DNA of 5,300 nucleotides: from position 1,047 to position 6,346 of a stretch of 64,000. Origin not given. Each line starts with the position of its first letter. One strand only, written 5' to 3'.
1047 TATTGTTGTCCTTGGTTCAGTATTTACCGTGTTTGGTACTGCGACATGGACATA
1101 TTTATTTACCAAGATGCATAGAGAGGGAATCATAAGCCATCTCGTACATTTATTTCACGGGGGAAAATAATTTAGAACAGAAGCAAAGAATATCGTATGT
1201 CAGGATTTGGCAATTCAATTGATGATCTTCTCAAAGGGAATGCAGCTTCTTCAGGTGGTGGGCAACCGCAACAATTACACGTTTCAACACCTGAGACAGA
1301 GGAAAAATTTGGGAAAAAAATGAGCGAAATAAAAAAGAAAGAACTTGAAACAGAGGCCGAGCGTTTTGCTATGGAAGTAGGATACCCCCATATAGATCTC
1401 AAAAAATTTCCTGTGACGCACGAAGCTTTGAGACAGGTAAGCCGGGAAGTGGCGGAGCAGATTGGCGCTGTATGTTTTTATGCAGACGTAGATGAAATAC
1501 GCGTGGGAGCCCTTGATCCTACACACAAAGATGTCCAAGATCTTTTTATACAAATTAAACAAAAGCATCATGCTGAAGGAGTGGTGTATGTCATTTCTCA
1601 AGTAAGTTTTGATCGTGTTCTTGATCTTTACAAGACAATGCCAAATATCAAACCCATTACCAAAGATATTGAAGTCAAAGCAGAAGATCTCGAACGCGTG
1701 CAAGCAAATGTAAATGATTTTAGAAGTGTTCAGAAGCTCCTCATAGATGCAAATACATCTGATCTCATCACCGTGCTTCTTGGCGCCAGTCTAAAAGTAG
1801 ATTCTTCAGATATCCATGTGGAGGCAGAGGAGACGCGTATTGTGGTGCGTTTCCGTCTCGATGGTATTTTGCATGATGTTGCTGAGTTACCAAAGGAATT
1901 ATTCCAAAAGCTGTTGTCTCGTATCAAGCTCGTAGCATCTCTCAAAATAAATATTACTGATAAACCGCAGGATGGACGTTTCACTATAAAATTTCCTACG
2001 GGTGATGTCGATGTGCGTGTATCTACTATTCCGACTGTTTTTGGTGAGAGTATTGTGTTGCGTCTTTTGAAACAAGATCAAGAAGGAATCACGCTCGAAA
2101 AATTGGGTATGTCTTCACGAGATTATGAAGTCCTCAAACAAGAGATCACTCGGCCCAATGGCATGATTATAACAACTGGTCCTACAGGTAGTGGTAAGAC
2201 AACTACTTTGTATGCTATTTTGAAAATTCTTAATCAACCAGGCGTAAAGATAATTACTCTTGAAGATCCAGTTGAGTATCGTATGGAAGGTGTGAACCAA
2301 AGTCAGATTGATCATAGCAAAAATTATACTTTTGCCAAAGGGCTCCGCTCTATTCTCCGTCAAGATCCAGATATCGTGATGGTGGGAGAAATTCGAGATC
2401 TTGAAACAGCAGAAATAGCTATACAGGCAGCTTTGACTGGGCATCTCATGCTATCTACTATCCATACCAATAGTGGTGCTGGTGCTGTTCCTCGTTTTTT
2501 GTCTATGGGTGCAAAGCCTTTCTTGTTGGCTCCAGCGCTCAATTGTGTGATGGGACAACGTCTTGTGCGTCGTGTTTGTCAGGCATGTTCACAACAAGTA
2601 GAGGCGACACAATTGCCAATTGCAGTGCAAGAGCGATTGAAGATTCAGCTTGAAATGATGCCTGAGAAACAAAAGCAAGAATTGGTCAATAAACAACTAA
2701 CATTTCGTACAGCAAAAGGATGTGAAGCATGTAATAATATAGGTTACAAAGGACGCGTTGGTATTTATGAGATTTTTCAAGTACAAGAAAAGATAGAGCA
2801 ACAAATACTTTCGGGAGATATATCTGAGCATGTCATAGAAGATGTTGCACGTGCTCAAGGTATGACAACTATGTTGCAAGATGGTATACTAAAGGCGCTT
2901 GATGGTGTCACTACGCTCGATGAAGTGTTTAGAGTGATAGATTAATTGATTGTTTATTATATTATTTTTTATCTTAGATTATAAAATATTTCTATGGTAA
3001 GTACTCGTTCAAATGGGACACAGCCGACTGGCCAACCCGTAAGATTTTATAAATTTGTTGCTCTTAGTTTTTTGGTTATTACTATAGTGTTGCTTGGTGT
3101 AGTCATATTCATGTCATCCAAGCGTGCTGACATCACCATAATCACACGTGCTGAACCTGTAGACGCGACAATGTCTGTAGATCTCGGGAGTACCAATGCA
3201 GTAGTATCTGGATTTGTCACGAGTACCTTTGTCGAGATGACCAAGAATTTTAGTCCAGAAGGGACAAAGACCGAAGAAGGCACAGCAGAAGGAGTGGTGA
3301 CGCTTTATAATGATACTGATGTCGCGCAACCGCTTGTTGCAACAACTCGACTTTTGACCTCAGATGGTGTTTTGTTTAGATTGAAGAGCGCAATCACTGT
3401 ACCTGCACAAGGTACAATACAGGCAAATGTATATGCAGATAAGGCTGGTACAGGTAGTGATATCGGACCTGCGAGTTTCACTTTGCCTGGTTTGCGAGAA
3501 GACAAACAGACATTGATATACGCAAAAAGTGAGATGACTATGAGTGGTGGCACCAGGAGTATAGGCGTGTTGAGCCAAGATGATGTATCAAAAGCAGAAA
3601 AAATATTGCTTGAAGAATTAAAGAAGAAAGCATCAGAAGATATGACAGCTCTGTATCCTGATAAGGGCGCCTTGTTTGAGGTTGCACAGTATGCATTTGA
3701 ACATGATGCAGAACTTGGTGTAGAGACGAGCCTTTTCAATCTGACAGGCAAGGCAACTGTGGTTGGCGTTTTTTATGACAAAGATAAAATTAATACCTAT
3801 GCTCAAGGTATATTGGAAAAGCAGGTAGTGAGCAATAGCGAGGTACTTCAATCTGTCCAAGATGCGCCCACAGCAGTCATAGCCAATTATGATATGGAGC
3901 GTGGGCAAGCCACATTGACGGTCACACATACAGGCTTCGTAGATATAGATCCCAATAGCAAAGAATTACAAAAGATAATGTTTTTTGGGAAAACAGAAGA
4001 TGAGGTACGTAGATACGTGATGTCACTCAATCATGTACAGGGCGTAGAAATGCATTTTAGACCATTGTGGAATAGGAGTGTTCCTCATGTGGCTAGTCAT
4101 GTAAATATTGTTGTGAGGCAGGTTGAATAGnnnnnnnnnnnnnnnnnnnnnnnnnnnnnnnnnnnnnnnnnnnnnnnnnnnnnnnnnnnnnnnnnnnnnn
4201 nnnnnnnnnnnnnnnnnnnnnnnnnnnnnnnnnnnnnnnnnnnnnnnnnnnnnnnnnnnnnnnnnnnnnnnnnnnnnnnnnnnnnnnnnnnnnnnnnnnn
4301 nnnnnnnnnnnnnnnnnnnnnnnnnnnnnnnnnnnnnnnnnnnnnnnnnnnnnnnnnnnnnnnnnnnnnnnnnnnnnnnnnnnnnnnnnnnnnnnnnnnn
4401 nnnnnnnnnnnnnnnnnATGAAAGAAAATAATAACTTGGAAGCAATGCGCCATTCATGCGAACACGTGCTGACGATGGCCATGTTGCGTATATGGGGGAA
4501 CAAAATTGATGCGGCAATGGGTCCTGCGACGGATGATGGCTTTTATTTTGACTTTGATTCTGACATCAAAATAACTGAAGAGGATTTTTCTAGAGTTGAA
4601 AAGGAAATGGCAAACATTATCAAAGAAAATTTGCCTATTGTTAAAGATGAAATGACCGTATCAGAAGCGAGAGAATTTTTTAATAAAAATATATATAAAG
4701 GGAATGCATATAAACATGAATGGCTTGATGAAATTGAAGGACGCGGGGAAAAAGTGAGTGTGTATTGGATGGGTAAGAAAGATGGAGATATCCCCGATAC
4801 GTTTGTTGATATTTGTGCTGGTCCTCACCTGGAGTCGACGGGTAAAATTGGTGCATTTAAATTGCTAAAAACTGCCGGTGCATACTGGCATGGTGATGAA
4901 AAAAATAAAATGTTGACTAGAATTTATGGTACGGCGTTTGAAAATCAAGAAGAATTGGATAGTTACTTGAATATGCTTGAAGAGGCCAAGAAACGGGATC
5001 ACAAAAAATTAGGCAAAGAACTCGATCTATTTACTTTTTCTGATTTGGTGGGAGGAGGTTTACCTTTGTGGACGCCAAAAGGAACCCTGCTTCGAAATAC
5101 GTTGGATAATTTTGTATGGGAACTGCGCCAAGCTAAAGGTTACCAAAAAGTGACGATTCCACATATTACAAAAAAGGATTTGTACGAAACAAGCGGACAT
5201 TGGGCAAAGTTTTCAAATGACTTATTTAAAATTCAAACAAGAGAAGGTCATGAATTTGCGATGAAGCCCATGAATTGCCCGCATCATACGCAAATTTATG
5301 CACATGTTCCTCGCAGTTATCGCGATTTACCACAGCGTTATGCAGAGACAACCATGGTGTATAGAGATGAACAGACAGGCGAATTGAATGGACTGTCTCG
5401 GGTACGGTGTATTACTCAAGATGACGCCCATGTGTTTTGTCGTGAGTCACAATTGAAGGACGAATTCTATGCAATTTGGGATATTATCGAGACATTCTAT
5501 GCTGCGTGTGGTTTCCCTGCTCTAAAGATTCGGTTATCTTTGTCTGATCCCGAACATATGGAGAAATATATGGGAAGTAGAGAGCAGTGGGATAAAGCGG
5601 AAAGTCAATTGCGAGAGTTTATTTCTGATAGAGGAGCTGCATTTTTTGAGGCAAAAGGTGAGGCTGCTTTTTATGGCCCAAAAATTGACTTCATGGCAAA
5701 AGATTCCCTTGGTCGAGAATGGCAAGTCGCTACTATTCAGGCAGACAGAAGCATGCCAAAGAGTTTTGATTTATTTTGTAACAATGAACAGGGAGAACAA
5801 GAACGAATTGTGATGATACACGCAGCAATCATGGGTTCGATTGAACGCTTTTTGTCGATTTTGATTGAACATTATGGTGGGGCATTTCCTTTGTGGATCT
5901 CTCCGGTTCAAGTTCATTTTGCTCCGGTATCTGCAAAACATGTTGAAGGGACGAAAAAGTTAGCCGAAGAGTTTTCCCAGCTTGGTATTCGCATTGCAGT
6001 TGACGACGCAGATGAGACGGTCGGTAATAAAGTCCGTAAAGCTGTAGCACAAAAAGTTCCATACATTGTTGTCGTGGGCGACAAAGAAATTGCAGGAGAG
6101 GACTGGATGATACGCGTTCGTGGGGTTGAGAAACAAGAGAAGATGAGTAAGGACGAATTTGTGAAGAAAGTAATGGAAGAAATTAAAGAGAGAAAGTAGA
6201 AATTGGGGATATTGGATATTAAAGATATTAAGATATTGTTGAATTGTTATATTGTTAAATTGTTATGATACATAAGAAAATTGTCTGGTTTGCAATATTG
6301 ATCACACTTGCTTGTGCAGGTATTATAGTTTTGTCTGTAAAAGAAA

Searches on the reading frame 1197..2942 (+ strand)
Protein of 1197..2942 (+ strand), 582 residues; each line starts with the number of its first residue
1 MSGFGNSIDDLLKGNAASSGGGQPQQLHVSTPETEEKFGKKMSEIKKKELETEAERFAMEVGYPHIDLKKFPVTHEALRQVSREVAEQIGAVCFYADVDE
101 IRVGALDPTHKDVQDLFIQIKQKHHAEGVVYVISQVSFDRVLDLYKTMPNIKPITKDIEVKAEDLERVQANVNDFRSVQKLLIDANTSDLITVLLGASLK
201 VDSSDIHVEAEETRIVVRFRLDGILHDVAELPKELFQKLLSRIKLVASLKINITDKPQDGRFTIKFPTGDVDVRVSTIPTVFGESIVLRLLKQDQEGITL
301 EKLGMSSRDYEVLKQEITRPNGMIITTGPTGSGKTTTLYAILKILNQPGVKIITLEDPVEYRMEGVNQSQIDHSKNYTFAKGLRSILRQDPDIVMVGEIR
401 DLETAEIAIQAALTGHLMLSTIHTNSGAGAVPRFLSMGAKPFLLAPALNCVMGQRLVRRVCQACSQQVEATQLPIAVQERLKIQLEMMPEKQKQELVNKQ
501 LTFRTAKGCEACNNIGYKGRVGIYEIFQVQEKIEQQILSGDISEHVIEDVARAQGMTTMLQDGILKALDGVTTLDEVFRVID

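Call 75: search_protein_families(library=pfam, proteins=[window:1197-2942:+], max_evalue=0.0001)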
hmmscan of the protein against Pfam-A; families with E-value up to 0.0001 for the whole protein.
window:1197-2942:+ (582 aa): 2 families
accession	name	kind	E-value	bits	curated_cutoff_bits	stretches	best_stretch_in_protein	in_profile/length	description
PF00437.27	T2SSE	-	3e-121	405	24.9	1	189-579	10-370/370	Type II/IV secretion system protein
PF05157.20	MshEN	-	1.2e-06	28.8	23.1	1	62-143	2-81/90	MshEN domain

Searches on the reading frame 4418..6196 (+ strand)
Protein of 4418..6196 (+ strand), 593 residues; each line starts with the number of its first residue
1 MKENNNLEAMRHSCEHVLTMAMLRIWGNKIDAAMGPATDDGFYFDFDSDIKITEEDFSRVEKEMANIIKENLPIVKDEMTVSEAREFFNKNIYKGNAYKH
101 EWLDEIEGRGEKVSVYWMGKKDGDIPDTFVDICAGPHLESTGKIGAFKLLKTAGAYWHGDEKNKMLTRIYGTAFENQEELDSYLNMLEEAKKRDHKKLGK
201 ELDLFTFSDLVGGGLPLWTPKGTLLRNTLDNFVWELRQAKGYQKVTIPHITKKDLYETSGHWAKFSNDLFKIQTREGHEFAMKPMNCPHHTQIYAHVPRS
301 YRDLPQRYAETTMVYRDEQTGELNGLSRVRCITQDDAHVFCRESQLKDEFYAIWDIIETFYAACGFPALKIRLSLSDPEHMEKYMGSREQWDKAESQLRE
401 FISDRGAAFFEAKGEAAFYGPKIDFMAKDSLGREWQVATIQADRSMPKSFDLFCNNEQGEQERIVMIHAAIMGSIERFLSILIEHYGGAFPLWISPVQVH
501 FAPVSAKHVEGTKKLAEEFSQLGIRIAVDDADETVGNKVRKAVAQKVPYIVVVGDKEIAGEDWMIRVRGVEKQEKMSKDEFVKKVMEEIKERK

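Call 75: search_protein_families(library=pfam, proteins=[window:4418-6196:+], max_evalue=0.0001)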
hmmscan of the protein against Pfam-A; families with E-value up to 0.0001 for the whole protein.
window:4418-6196:+ (593 aa): 3 families
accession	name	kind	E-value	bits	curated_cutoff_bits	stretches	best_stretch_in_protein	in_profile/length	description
PF00587.30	tRNA-synt_2b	-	9.6e-47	159.8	29.3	1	270-486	1-179/179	tRNA synthetase class II core domain (G, H, P, S and T)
PF03129.25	HGTP_anticodon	-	4.1e-18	65.8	21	1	498-587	1-93/94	Anticodon binding domain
PF07973.19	tRNA_SAD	-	4e-15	55.9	24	1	124-170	5-44/44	Threonyl and Alanyl tRNA synthetase second additional domain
